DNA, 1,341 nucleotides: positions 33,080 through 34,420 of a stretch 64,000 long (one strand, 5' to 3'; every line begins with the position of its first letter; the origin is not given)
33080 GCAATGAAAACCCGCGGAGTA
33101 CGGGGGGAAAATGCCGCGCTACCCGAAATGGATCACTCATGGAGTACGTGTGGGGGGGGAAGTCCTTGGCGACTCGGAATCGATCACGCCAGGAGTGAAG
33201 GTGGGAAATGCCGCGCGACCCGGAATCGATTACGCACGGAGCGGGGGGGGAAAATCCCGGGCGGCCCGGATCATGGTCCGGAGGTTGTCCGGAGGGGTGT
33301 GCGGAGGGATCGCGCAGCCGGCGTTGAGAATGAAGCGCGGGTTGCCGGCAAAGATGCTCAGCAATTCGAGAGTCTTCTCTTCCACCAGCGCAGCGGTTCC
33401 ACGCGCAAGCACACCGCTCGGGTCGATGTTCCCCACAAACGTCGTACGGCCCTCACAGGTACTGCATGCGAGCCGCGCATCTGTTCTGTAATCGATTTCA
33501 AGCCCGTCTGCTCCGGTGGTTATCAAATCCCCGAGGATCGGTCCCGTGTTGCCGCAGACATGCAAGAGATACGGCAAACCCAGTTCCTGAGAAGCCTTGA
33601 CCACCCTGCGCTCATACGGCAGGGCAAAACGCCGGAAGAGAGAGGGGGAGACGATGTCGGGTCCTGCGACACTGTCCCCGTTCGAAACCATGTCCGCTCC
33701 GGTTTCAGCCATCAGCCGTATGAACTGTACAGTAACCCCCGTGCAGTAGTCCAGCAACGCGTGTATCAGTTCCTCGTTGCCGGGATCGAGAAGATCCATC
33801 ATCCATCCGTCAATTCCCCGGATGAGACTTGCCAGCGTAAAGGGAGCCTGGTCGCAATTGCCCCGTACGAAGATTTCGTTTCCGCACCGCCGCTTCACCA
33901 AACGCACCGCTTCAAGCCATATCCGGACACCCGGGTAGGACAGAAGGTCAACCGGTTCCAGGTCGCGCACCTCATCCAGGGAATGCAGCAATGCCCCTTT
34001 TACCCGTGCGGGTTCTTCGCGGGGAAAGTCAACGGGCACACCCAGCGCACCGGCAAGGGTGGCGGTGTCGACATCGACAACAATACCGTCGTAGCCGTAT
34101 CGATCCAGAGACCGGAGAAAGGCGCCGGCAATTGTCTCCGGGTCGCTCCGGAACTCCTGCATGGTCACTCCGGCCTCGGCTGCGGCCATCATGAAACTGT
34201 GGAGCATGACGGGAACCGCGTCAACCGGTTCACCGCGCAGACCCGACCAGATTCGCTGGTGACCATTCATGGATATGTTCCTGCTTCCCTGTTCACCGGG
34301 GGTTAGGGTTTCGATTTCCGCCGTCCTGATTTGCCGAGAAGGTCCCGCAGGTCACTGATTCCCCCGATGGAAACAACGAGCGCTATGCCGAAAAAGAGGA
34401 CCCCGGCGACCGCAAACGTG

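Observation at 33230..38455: Full-length MtaB homologue with an MtaA-like URO-D gene and a Na+/solute symporter, but no corrinoid protein, in a T9SS-bearing and apparently O2-using bacterium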

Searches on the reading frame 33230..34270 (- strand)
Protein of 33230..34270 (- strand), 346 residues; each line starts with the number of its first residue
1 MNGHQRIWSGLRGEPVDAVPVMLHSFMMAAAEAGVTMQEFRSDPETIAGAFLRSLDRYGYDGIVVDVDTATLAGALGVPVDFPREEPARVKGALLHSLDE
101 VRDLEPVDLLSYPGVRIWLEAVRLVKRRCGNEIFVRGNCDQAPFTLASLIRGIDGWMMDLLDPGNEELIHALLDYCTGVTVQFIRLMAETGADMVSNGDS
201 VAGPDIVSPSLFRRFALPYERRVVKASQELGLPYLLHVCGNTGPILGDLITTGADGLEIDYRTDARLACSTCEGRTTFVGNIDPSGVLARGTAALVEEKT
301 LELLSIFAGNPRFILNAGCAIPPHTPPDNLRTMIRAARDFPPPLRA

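Call 3: search_protein_families(library=pfam, proteins=[window:33230-34270:-], max_evalue=0.01)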
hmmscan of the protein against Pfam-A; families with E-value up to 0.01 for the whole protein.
window:33230-34270:- (346 aa): 1 family
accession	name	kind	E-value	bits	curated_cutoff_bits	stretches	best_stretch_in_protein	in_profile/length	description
PF01208.23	URO-D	-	1.5e-66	225.3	23.9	1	5-339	4-345/346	Uroporphyrinogen decarboxylase (URO-D)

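Call 4: search_protein_families(library=ncbifam, proteins=[window:33230-34270:-], max_evalue=0.01)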
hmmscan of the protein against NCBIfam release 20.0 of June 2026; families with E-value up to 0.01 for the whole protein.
window:33230-34270:- (346 aa): 5 families
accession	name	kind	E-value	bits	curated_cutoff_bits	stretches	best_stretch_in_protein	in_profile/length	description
TIGR01463.1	mtaA_cmuA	subfamily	9.6e-51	173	235.4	1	4-339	6-337/340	MtaA/CmuA family methyltransferase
NF004889.0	PRK06252.1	subfamily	6.6e-47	160.1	244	1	3-340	6-336/340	methylcobalamin:coenzyme M methyltransferase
NF041608.1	methylcob_mtaseMtbA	equivalog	5.2e-39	134.3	600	1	5-339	8-336/339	methylcobamide:CoM methyltransferase MtbA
NF040654.1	MtaA_Meth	equivalog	7.4e-39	133.6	400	1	1-338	1-333/337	methylcobamide:CoM methyltransferase MtaA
TIGR01464.1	hemE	equivalog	9.5e-29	100.4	302.95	1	36-337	38-336/338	uroporphyrinogen decarboxylase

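Call 57: find_homologous_proteins(query=window:33230-34270:-, max_evalue=1e-20)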
Query window:33230-34270:- (346 aa): 3013 proteins with E <= 1e-20 among 8000 candidates; the best 120 are listed.
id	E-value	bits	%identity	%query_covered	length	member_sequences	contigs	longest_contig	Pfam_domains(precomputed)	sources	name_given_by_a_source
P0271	2.9e-211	719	90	100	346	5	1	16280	PF01208.24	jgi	jgi:MtaA/CmuA family methyltransferase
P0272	1.3e-204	697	88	100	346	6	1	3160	PF01208.24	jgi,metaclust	metaclust:\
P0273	3.2e-200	683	86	100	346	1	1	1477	PF01208.24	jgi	jgi:MtaA/CmuA family methyltransferase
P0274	3.8e-200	683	85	100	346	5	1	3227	PF01208.24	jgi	jgi:uroporphyrinogen decarboxylase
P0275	2.0e-195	667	84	100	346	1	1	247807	PF01208.24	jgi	jgi:uroporphyrinogen decarboxylase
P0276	3.3e-188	643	82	100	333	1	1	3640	PF01208.24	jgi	jgi:MtaA/CmuA family methyltransferase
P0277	2.3e-163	562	71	98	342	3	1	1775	PF01208.24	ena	-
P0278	3.7e-163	561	70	98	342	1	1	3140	PF01208.24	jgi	jgi:uroporphyrinogen decarboxylase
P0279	7.3e-160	550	69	98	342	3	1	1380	PF01208.24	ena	-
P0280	1.0e-158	546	69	98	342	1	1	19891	PF01208.24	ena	-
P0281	3.3e-158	545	69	98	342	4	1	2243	PF01208.24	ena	-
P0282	1.2e-157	543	69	98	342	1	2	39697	PF01208.24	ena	-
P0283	1.6e-157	542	69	98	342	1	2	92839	PF01208.24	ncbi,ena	-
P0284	2.1e-157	542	70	98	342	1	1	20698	PF01208.24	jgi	jgi:uroporphyrinogen decarboxylase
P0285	2.2e-157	542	69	98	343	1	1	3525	PF01208.24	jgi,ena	-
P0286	3.3e-157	541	66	98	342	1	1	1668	PF01208.24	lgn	-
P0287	6.3e-157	540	69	98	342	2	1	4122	PF01208.24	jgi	jgi:MtaA/CmuA family methyltransferase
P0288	1.1e-155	536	68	98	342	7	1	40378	PF01208.24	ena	-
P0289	1.1e-155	536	67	98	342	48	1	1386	PF01208.24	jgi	-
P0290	2.7e-155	535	67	98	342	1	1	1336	PF01208.24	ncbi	-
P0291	3.7e-155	535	68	98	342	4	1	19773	PF01208.24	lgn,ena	-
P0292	4.4e-155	534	68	98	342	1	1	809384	PF01208.24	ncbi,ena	-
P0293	1.9e-154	532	68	98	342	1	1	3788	PF01208.24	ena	-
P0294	1.9e-154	532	70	98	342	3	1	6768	PF01208.24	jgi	jgi:MtaA/CmuA family methyltransferase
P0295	2.2e-154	532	68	98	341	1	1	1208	PF01208.24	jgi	jgi:MtaA/CmuA family methyltransferase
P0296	3.1e-154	532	68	98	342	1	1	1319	PF01208.24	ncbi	-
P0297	1.2e-153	530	66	98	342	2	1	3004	PF01208.24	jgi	jgi:uroporphyrinogen decarboxylase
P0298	1.5e-153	529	66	98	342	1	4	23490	PF01208.24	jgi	jgi:uroporphyrinogen decarboxylase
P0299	2.1e-153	529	67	98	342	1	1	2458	PF01208.24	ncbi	-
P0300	3.1e-153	528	66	98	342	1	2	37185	PF01208.24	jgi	jgi:uroporphyrinogen decarboxylase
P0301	4.9e-153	528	68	98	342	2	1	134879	PF01208.24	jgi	jgi:MtaA/CmuA family methyltransferase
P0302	7.4e-153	527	67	99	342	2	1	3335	PF01208.24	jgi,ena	-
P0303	7.6e-153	527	69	98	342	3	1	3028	PF01208.24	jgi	jgi:uroporphyrinogen decarboxylase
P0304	1.0e-152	527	67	98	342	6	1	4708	PF01208.24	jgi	jgi:MtaA/CmuA family methyltransferase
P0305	3.9e-152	525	65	98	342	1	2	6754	PF01208.24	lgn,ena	-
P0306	4.4e-152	525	66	98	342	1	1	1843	PF01208.24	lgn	-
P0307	1.0e-151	523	67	98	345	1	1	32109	PF01208.24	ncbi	-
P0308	1.2e-151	523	66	98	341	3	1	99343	PF01208.24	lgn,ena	-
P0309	2.3e-151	522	67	98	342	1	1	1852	PF01208.24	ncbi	ncbi:MAG TPA: uroporphyrinogen decarboxylase family protein [Bacteroidota bacterium]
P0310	5.9e-151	521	68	98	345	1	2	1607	PF01208.24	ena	-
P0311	7.9e-151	520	67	98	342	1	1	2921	PF01208.24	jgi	jgi:MtaA/CmuA family methyltransferase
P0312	1.1e-150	520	65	99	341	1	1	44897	PF01208.24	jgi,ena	jgi:uroporphyrinogen decarboxylase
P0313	1.2e-150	520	67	98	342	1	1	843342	PF01208.24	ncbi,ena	-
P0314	1.8e-150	519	64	98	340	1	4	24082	PF01208.24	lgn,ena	-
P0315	5.3e-150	518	66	98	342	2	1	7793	PF01208.24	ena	-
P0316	2.5e-149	515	64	98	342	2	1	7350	PF01208.24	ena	-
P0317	3.1e-149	515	63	98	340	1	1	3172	PF01208.24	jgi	jgi:MtaA/CmuA family methyltransferase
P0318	3.3e-149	515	63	98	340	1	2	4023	PF01208.24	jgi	jgi:MtaA/CmuA family methyltransferase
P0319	4.4e-149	515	63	98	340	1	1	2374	PF01208.24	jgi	jgi:MtaA/CmuA family methyltransferase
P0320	8.6e-149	514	63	98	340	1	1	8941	PF01208.24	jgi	jgi:MtaA/CmuA family methyltransferase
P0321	1.1e-148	513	66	98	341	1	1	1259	PF01208.24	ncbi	-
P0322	1.9e-148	513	67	98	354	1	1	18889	PF01208.24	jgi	-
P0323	2.1e-148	512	64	98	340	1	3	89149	PF01208.24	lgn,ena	-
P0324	2.4e-148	512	66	98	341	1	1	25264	PF01208.24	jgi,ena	-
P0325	4.2e-148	511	64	98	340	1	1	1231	PF01208.24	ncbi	-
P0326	4.4e-148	511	65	98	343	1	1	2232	PF01208.24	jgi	-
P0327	5.7e-148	511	63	98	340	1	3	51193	PF01208.24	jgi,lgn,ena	jgi:uroporphyrinogen decarboxylase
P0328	7.0e-148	511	66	98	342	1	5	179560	PF01208.24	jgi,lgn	jgi:uroporphyrinogen decarboxylase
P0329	9.3e-148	510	65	99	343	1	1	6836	PF01208.24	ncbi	-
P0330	1.1e-147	510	67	98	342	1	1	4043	PF01208.24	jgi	jgi:MtaA/CmuA family methyltransferase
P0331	1.5e-147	510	64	98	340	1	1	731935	PF01208.24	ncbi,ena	-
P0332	1.9e-147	509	66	98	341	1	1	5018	PF01208.24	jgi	jgi:MtaA/CmuA family methyltransferase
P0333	2.1e-147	509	64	98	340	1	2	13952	PF01208.24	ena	-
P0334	2.3e-147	509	65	98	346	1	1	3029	PF01208.24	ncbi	-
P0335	3.0e-147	509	66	95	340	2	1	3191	PF01208.24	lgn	-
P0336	3.5e-147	508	66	98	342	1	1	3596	PF01208.24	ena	-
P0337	4.5e-147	508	63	98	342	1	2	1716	PF01208.24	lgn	-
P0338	6.6e-147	508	63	99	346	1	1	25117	PF01208.24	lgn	-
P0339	8.1e-147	507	63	98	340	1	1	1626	PF01208.24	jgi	-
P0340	8.7e-147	507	70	92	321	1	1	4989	PF01208.24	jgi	jgi:uroporphyrinogen decarboxylase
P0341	2.0e-146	506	66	98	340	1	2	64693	PF01208.24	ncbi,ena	-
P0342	2.2e-146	506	64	98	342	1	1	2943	PF01208.24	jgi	jgi:MtaA/CmuA family methyltransferase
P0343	2.9e-146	505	63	98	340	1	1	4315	PF01208.24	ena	-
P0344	3.0e-146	505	63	99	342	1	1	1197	PF01208.24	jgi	-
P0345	3.1e-146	505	65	98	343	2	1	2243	PF01208.24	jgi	jgi:uroporphyrinogen decarboxylase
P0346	3.4e-146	505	64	98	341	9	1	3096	PF01208.24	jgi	jgi:MtaA/CmuA family methyltransferase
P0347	3.6e-146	505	64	98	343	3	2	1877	PF01208.24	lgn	-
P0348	3.6e-146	505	64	98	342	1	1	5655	PF01208.24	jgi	jgi:MtaA/CmuA family methyltransferase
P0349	4.4e-146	505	65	98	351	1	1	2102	PF01208.24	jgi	jgi:uroporphyrinogen decarboxylase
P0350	4.6e-146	505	66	92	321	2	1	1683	PF01208.24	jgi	jgi:uroporphyrinogen decarboxylase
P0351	6.8e-146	504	65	98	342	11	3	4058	PF01208.24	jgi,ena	-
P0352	7.5e-146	504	62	98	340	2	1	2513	PF01208.24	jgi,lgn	jgi:MtaA/CmuA family methyltransferase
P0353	1.0e-145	504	68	91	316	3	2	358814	PF01208.24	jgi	jgi:uroporphyrinogen decarboxylase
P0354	1.3e-145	503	64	98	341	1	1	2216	PF01208.24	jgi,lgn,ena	-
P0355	1.4e-145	503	63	98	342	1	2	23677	PF01208.24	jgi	jgi:MtaA/CmuA family methyltransferase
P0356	1.7e-145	503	65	98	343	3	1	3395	PF01208.24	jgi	-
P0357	1.8e-145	503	62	98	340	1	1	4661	PF01208.24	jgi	jgi:MtaA/CmuA family methyltransferase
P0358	1.9e-145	503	63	99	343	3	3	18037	PF01208.24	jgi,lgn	jgi:MtaA/CmuA family methyltransferase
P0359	1.9e-145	503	62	98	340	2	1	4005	PF01208.24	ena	-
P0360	2.1e-145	503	65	98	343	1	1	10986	PF01208.24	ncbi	-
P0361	2.1e-145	503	61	98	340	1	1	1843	PF01208.24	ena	-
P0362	2.6e-145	502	61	98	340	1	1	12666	PF01208.24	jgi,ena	-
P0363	3.5e-145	502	61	98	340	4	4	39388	PF01208.24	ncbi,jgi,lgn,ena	jgi:uroporphyrinogen decarboxylase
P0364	3.6e-145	502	63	98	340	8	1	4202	PF01208.24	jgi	-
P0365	3.7e-145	502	65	100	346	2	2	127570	PF01208.24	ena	-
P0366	4.5e-145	501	62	98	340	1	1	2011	PF01208.24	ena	-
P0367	4.8e-145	501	62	98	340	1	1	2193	PF01208.24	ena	-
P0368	5.0e-145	501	62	98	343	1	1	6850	PF01208.24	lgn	-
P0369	5.5e-145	501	62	98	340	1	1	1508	PF01208.24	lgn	-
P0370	5.8e-145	501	64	98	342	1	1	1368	PF01208.24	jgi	jgi:MtaA/CmuA family methyltransferase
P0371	6.6e-145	501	61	98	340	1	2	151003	PF01208.24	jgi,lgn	jgi:uroporphyrinogen decarboxylase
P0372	6.9e-145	501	62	98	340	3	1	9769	PF01208.24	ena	-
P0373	7.2e-145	501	64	98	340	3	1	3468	PF01208.24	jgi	jgi:uroporphyrinogen decarboxylase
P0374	7.6e-145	501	63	98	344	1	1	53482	PF01208.24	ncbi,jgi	-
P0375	1.2e-144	500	61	98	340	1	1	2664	PF01208.24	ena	-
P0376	1.3e-144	500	61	98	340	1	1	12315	PF01208.24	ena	-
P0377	1.9e-144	499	62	98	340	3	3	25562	PF01208.24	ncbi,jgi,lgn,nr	ncbi:MAG: hypothetical protein FJ217_10385 [Ignavibacteria bacterium]|nr:hypothetical protein [Ignav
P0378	2.3e-144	499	62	98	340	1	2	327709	PF01208.24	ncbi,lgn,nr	ncbi:MAG: uroporphyrinogen decarboxylase family protein [Ignavibacteriales bacterium]|nr:uroporphyri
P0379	2.4e-144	499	61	98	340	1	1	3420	PF01208.24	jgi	jgi:uroporphyrinogen decarboxylase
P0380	3.4e-144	499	62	98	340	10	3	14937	PF01208.24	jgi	jgi:MtaA/CmuA family methyltransferase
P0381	3.8e-144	498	64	98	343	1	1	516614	PF01208.24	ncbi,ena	-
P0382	4.6e-144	498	62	98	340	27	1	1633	PF01208.24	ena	-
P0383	5.6e-144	498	63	98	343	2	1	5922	PF01208.24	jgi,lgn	jgi:uroporphyrinogen decarboxylase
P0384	6.3e-144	498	60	98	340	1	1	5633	PF01208.24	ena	-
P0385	1.0e-143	497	62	99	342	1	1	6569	PF01208.24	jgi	jgi:MtaA/CmuA family methyltransferase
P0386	1.1e-143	497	62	98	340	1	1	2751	PF01208.24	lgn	-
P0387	1.1e-143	497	64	98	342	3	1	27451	PF01208.24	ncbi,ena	-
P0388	1.1e-143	497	62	98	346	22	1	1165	PF01208.24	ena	-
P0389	1.2e-143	497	61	98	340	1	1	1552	PF01208.24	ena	-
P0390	1.3e-143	497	64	98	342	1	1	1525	PF01208.24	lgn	-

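Call 58: find_encoding_contigs(protein=P0275, flank=10000, max_places=2)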
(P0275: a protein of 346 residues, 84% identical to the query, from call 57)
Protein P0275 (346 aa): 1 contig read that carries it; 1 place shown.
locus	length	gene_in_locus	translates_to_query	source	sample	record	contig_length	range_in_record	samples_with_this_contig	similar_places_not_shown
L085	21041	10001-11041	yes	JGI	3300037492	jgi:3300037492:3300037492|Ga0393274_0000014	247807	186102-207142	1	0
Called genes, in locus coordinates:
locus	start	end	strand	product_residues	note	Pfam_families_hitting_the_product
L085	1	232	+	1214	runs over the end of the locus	PF18962:Por_Secre_tail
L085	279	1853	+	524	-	PF01229:Glyco_hydro_39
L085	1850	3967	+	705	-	PF02837:Glyco_hydro_2_N, PF22666:Glyco_hydro_2_N2 (weak), PF00703:Glyco_hydro_2, PF02836:Glyco_hydro_2_C, PF16355:DUF4982 (weak)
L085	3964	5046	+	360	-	PF00294:PfkB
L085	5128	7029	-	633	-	PF02129:Peptidase_S15, PF00561:Abhydrolase_1, PF12146:Hydrolase_4, PF12697:Abhydrolase_6, PF08530:PepX_C, PF18962:Por_Secre_tail (weak)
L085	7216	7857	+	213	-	-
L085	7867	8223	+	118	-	PF01242:PTPS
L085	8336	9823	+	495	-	PF00474:SSF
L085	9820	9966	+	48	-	-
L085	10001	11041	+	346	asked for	PF01208:URO-D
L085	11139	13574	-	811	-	PF22422:MGH1-like_GH (faint)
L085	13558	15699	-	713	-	-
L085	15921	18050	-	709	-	-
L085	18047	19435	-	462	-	-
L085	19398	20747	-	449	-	PF01547:SBP_bac_1, PF13416:SBP_bac_8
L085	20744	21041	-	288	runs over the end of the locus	PF00528:BPD_transp_1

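Call 59: find_encoding_contigs(protein=P0292, flank=10000, max_places=2)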
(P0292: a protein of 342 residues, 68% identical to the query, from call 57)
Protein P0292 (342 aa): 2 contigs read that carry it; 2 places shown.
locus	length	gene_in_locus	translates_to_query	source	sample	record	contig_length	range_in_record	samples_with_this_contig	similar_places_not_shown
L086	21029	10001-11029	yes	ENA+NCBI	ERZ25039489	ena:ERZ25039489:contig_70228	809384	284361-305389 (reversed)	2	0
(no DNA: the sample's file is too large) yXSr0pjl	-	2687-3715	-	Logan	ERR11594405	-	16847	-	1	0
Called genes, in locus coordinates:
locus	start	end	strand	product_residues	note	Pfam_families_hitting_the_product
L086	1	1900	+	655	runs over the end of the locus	PF07944:Beta-AFase-like_GH127_cat, PF20736:Glyco_hydro127M, PF20737:Glyco_hydro127C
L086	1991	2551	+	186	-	PF08212:Lipocalin_2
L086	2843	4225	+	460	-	PF01235:Na_Ala_symp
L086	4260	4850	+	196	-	PF06560:GPI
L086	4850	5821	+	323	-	PF00480:ROK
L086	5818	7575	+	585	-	-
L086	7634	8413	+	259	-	PF06560:GPI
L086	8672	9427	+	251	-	PF13432:TPR_16 (faint), PF21033:RMD1-3, PF13414:TPR_11 (faint), PF14559:TPR_19 (faint), PF13431:TPR_17 (faint)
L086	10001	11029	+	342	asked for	PF01208:URO-D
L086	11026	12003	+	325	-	-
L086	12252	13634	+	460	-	PF01841:Transglut_core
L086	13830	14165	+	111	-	-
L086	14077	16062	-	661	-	PF04476:4HFCP_synth (weak)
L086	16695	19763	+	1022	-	PF07719:TPR_2 (faint), PF13181:TPR_8 (faint), PF17874:TPR_MalT, PF13424:TPR_12, PF17874:TPR_MalT (weak), PF24885:TPR_NPHP3 (weak), PF13374:TPR_10 (weak), PF12770:CHAT, +3 more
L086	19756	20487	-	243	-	-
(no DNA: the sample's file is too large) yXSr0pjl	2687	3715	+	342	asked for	PF01208:URO-D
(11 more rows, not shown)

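Call 60: find_encoding_contigs(protein=P0378, flank=10000, max_places=2)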
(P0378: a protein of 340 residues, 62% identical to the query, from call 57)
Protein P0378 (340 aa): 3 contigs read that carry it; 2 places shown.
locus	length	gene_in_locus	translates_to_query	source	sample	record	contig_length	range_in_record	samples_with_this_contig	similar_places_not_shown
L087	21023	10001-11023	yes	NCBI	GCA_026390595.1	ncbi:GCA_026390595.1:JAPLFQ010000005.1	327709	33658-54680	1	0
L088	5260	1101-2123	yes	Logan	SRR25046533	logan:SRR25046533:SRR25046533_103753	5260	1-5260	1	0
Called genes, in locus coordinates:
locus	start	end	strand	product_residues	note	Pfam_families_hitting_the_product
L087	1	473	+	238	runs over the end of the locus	PF00578:AhpC-TSA, PF08534:Redoxin, PF10417:1-cysPrx_C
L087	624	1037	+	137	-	PF02579:Nitro_FeMo-Co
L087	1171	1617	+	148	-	PF08821:CGGC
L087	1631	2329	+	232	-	PF01177:Asp_Glu_race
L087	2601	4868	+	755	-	PF22842:Pel9A-like_beta_helix (faint), PF21231:GH141_M (weak), PF05048:NosD (faint), PF13229:Beta_helix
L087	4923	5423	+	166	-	PF01243:PNPOx_N, PF16242:Pyrid_ox_like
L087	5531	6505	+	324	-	PF00532:Peripla_BP_1, PF13407:Peripla_BP_4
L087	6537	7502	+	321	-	PF00532:Peripla_BP_1, PF04392:ABC_sub_bind (faint), PF13458:Peripla_BP_6 (weak), PF13407:Peripla_BP_4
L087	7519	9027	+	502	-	PF00005:ABC_tran, PF13304:AAA_21 (faint), PF00005:ABC_tran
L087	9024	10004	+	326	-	PF02653:BPD_transp_2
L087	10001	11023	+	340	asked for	PF01208:URO-D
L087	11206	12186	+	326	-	PF01208:URO-D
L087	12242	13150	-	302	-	PF01145:Band_7, PF16200:Band_7_C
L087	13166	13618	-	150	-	PF01957:NfeD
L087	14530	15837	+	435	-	PF00291:PALP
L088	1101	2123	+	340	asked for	PF01208:URO-D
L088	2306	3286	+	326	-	PF01208:URO-D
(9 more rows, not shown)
